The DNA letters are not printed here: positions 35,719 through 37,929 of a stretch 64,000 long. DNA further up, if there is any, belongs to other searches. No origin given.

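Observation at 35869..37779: Orphan 636-aa type IV prepilin-like protein with four cysteine-rich Ig-like repeats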

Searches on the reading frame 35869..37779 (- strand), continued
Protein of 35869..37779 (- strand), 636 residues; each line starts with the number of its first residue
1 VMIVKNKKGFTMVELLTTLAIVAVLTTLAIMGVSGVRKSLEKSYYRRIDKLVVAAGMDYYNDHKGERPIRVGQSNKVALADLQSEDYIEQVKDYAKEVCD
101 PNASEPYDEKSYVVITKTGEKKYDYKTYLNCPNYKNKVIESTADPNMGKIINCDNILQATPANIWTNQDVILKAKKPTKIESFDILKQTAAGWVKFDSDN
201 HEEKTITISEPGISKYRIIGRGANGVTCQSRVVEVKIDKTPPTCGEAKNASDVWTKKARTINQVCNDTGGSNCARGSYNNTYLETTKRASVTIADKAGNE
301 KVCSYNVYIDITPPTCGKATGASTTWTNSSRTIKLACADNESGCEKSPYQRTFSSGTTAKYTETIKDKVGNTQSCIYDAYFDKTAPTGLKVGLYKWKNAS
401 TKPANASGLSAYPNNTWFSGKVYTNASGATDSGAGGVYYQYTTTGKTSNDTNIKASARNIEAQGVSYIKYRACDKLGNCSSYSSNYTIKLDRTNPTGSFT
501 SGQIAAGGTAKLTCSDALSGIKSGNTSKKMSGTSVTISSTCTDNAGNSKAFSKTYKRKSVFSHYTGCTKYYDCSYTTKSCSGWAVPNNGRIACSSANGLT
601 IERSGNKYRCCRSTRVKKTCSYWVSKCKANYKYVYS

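Call 33: search_protein_families(library=pfam, proteins=[L030:3106-4383:+, L030:4380-6587:+, L030:6892-7596:+, L030:7593-8267:+, L030:9034-9630:+, L030:9642-11828:+, L030:11821-13659:+, L030:14084-15892:+, L030:15946-16902:+, L030:2257-3075:+], max_evalue=0.01)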
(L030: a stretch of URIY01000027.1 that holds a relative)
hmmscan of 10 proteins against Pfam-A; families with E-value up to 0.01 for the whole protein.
L030:3106-4383:+ (425 aa): 3 families
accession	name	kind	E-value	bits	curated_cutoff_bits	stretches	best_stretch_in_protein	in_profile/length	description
PF04055.27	Radical_SAM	-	4.1e-29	102.3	29.5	1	145-315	2-166/166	Radical SAM superfamily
PF00919.26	UPF0004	-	9.6e-28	96.5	27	1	3-97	2-98/98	Uncharacterized protein family UPF0004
PF02310.24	B12-binding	-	0.0024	18.1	32.1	1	29-97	43-111/121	B12 binding domain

L030:4380-6587:+ (735 aa): 27 families (the best 25 are shown)
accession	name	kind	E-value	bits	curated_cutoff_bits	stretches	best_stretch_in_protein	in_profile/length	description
PF13245.12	AAA_19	-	1.5e-42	145.4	25.1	1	332-471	1-134/134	AAA domain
PF13604.12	AAA_30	-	2.1e-41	142.2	27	1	328-529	2-189/191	AAA domain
PF23139.1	OB_YrrC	-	1.6e-20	73.3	27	1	4-85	2-76/76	ATP-dependent DNA helicase YrrC, OB-fold domain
PF18335.7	SH3_13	-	1.8e-20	72.9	41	1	570-640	1-65/65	ATP-dependent RecD-like DNA helicase SH3 domain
PF13538.12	UvrD_C_2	-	2.8e-19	69.1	27.4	1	657-705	1-52/52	UvrD-like helicase C-terminal domain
PF14490.11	HHH_RecD2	-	5.4e-16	58.7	27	1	152-240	3-92/92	ATP-dependent RecD2 DNA helicase HHH domain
PF13086.12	AAA_11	-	3.9e-12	46.9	27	1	328-368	2-44/257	AAA domain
PF01443.25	Viral_helicase1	-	7.6e-09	36.1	21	1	651-705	178-227/228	Viral superfamily 1 RNA helicase core domain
PF13401.12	AAA_22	-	7.4e-07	30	27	1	342-463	5-124/130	AAA domain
PF02562.22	PhoH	-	1.5e-05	25.1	27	0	329-361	6-38/205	PhoH-like protein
PF20720.3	nSTAND3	-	3.6e-05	23.9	27.2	1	331-368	6-43/155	Novel STAND NTPase 3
PF05970.20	PIF1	-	3.7e-05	23.9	25.9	1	340-478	20-164/223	PIF1-like helicase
PF03193.22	RsgA_GTPase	-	4.4e-05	23.8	30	1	303-375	65-140/174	RsgA GTPase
PF00004.35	AAA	-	9.5e-05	23.3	21.2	1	347-436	3-66/131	ATPase family associated with various cellular activities (AAA)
PF24883.2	NPHP3_N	-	0.00031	21.4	24.8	1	334-417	14-88/164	Nephrocystin 3, N-terminal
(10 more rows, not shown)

L030:6892-7596:+ (234 aa): 1 family
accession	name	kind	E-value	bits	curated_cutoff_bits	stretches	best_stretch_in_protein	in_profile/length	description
PF07963.17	N_methyl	-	1.1e-08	34.7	21.2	1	4-30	1-27/27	Prokaryotic N-terminal methylation motif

L030:7593-8267:+ (224 aa): 3 families
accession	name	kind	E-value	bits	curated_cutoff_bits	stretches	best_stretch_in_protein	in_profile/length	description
PF08282.18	Hydrolase_3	-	2.3e-20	73.9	20.9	2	4-136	1-136/255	haloacid dehalogenase-like hydrolase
PF05116.19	S6PP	-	6.2e-12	46.1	20.3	1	3-200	4-209/247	Sucrose-6F-phosphate phosphohydrolase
PF00702.32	Hydrolase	-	4e-05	24.5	26.4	0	1-37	1-27/191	haloacid dehalogenase-like hydrolase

L030:9034-9630:+ (198 aa): 2 families
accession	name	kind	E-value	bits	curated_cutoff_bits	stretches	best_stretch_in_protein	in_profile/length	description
PF17924.6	TetR_C_19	-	4.2e-12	46.9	26.8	1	85-196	1-117/117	Tetracyclin repressor-like, C-terminal domain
PF00440.29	TetR_N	-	6.6e-07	29.5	24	1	17-61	1-45/47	Bacterial regulatory proteins, tetR family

L030:9642-11828:+ (728 aa): 5 families
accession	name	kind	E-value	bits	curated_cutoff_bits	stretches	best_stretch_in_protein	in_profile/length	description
PF00664.28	ABC_membrane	-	5.5e-32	112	28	1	208-436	46-274/274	ABC transporter transmembrane region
PF00005.33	ABC_tran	-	7.5e-28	98.3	25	1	501-648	2-136/137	ABC transporter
PF02463.25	SMC_N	-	1.5e-07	31.5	40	1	87-691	116-211/220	RecF/RecN/SMC N terminal domain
PF03193.22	RsgA_GTPase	-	6.9e-05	23.2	30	1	459-530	59-126/174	RsgA GTPase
PF13555.12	AAA_29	-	0.0049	17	27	0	510-527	23-39/61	P-loop containing region of AAA domain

L030:11821-13659:+ (612 aa): 9 families
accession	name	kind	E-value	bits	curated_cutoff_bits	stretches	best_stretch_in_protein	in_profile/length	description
PF00664.28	ABC_membrane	-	1.1e-53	183.1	28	1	44-324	1-273/274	ABC transporter transmembrane region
PF00005.33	ABC_tran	-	1.2e-29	104.1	25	1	388-536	2-137/137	ABC transporter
PF13401.12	AAA_22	-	0.00015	22.5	27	1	400-509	8-97/130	AAA domain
PF00004.35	AAA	-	0.00068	20.5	21.2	0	402-559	3-97/131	ATPase family associated with various cellular activities (AAA)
PF06472.20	ABC_membrane_2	-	0.0015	18.5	24.4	1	44-270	17-236/269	ABC transporter transmembrane region 2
PF02463.25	SMC_N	-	0.0015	18.5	40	0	503-579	135-212/220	RecF/RecN/SMC N terminal domain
PF02367.23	TsaE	-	0.0018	18.7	26.6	1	382-423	6-47/128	Threonylcarbamoyl adenosine biosynthesis protein TsaE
PF03215.21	Rad17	-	0.002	18.5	23.8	1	396-532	44-173/186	Rad17 P-loop domain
PF13748.11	ABC_membrane_3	-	0.0043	17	27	0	165-215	111-161/237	ABC transporter transmembrane region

L030:14084-15892:+ (602 aa): 4 families
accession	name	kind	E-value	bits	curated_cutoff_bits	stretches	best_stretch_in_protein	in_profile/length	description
PF08676.16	MutL_C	-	7.5e-40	136.4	25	1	411-552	1-141/142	MutL C terminal dimerisation domain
PF01119.25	DNA_mis_repair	-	4.9e-35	120.2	26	1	207-324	1-118/119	DNA mismatch repair protein, C-terminal domain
PF13589.12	HATPase_c_3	-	1.5e-12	48.1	25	1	25-133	4-112/137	Histidine kinase-, DNA gyrase B-, and HSP90-like ATPase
PF02518.31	HATPase_c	-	1.6e-08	35.4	26.4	1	22-82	4-64/111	Histidine kinase-, DNA gyrase B-, and HSP90-like ATPase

L030:15946-16902:+ (318 aa): 3 families
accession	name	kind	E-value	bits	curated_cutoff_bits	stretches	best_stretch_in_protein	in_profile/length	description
PF00535.33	Glycos_transf_2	-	1.2e-39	136.4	23.3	1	4-132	1-130/168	Glycosyl transferase family 2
PF10111.15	Glyco_tranf_2_2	-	1.5e-15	57.9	27.3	1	4-157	1-161/276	Glycosyltransferase like family 2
PF13641.12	Glyco_tranf_2_3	-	4.6e-11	43.6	27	1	3-111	3-117/230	Glycosyltransferase like family 2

L030:2257-3075:+ (272 aa): 0 families

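Call 36: find_homologous_proteins(query=L017:6125-6889:+, max_evalue=1e-10)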
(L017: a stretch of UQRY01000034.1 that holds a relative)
Query L017:6125-6889:+ (254 aa): 1563 proteins with E <= 1e-10 among 6028 candidates; the best 120 are listed.
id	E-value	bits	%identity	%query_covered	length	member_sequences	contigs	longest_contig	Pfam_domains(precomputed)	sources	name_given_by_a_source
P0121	5.9e-154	529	98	100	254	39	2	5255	PF01478.24,PF06750.19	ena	-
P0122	2.0e-134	465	85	100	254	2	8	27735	PF01478.24,PF06750.19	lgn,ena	-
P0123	1.1e-132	459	85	100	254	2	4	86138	PF01478.24,PF06750.19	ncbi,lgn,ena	-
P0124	8.2e-121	421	77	99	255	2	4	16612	PF01478.24,PF06750.19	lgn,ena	-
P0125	2.7e-109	383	73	99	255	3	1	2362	PF01478.24,PF06750.19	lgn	-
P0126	2.1e-105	370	69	93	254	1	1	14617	PF01478.24,PF06750.19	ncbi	-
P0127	4.4e-105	369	71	100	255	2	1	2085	PF01478.24,PF06750.19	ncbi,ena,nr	ncbi:MAG: prepilin peptidase [Bacilli bacterium]|nr:prepilin peptidase [Bacilli bacterium]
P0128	1.2e-104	368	68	100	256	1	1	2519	PF01478.24,PF06750.19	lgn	-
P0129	7.3e-104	365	68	100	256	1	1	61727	PF01478.24,PF06750.19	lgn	-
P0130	8.6e-104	365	68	97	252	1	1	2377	PF01478.24,PF06750.19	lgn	-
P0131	1.4e-103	364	68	97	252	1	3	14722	PF01478.24,PF06750.19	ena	-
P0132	1.9e-103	364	68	97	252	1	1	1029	PF01478.24,PF06750.19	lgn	-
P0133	3.4e-103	363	68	97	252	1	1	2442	PF01478.24,PF06750.19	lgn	-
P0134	3.8e-103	363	69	100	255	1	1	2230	PF01478.24,PF06750.19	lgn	-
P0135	5.2e-103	362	67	97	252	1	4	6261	PF01478.24,PF06750.19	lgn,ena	-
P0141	1.8e-102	360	69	100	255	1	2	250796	PF01478.24,PF06750.19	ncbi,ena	-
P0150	2.7e-101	357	68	100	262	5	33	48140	PF01478.24,PF06750.19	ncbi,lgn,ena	-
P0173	5.1e-96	339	61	100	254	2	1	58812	PF01478.24,PF06750.19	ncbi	-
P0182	8.2e-95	335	62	100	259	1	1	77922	PF01478.24,PF06750.19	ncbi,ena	-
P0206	1.6e-91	325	60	100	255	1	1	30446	PF01478.24,PF06750.19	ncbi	-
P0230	1.5e-88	315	58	100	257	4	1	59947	PF01478.24,PF06750.19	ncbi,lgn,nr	ncbi:MAG: prepilin peptidase [Bacilli bacterium]|nr:prepilin peptidase [Bacilli bacterium]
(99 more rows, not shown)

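Call 37: list_cluster_members(proteins=[P0005, P0123, P0126, P0127, P0141, P0150, P0173, P0182, P0206, P0230])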
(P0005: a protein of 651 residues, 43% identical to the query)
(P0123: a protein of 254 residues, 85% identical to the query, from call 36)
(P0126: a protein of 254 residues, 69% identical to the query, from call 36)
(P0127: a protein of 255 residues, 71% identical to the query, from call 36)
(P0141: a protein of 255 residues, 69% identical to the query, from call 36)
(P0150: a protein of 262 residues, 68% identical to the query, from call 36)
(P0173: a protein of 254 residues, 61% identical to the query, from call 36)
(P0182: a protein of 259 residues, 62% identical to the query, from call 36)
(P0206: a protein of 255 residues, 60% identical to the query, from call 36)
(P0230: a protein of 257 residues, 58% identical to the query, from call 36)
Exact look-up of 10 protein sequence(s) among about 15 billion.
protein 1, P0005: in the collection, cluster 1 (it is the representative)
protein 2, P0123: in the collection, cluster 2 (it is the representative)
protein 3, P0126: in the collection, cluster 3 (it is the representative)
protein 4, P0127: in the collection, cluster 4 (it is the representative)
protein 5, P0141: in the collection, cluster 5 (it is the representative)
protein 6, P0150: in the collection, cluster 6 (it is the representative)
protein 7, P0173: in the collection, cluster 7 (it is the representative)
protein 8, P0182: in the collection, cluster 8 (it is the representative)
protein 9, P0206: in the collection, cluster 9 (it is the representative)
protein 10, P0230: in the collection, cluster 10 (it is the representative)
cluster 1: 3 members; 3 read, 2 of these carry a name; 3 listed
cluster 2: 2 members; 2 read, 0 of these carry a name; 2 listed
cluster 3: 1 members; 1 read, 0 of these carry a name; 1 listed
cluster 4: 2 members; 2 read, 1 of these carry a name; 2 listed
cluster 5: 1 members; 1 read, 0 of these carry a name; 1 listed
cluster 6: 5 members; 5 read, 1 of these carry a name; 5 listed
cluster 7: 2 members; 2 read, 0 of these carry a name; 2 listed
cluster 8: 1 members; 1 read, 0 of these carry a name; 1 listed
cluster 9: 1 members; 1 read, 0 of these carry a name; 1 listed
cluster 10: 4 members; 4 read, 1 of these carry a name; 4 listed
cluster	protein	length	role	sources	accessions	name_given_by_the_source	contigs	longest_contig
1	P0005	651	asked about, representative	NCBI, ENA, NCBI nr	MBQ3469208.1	MAG: prepilin-type N-terminal cleavage/methylation domain-containing protein [Bacilli ... | prepilin-type N-terminal cleavage/methylation domain-containing protein [Bacilli ...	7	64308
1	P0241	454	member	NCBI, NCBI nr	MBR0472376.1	MAG: hypothetical protein IJI98_06715, partial [Methanosphaera sp.] | hypothetical protein [Methanosphaera sp.]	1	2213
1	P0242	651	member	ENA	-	-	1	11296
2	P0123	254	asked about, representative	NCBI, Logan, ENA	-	-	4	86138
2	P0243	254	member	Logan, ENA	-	-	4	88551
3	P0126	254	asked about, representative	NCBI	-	-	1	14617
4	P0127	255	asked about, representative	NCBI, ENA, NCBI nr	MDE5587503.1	MAG: prepilin peptidase [Bacilli bacterium] | prepilin peptidase [Bacilli bacterium]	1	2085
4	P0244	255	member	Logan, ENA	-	-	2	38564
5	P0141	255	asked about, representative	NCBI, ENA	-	-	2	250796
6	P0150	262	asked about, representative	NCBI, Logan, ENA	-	-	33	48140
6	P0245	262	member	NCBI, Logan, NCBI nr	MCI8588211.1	MAG: prepilin peptidase [Bacilli bacterium] | prepilin peptidase [Bacilli bacterium]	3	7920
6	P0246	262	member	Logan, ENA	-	-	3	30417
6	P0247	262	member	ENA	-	-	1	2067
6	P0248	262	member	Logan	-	-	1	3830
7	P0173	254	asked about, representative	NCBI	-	-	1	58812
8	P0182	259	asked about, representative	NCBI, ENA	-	-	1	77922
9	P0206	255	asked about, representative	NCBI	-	-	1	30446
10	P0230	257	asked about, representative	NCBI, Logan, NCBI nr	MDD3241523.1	MAG: prepilin peptidase [Bacilli bacterium] | prepilin peptidase [Bacilli bacterium]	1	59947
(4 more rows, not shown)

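Call 51: find_encoding_contigs(protein=P0006, flank=6000, max_places=3)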
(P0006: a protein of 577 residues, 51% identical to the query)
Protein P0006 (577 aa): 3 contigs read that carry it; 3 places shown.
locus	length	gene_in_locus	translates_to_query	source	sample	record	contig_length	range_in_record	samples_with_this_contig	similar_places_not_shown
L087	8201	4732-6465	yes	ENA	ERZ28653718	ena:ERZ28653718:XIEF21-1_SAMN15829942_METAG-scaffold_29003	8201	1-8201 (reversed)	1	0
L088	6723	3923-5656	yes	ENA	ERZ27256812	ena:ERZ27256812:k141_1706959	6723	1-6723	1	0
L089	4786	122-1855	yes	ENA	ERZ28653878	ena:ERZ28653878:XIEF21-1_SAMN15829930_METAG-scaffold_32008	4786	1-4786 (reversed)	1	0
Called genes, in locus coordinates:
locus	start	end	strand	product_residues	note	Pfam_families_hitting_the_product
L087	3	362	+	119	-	?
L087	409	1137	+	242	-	-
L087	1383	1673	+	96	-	-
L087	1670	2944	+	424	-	PF00675:Peptidase_M16, PF05193:Peptidase_M16_C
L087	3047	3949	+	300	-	-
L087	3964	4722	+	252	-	PF00106:adh_short, PF01370:Epimerase (weak), PF08659:KR, PF13460:NAD_binding_10 (weak), PF13561:adh_short_C2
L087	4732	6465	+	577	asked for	PF07963:N_methyl (weak)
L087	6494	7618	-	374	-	PF01098:FTSW_RODA_SPOVE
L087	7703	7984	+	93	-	-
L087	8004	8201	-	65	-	?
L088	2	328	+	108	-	?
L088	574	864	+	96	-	-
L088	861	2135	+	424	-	PF00675:Peptidase_M16, PF05193:Peptidase_M16_C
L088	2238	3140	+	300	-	-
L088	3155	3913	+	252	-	PF00106:adh_short, PF01370:Epimerase (weak), PF08659:KR, PF13460:NAD_binding_10 (weak), PF13561:adh_short_C2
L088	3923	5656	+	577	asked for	PF07963:N_methyl (weak)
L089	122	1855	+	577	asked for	PF07963:N_methyl (weak)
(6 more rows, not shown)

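Call 53: find_encoding_contigs(protein=P0002, flank=5000, max_places=3)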
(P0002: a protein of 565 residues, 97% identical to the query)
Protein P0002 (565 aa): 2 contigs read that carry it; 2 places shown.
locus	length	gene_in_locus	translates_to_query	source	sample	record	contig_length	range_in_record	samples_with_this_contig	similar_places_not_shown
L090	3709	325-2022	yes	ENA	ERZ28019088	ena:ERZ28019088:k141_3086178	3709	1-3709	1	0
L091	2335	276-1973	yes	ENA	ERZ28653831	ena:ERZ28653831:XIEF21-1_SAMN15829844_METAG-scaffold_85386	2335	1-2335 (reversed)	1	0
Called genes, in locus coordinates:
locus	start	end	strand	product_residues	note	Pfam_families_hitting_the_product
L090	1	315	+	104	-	?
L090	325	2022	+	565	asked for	PF07963:N_methyl (weak)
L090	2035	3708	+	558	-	?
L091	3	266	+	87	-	?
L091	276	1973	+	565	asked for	PF07963:N_methyl (weak)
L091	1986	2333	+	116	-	?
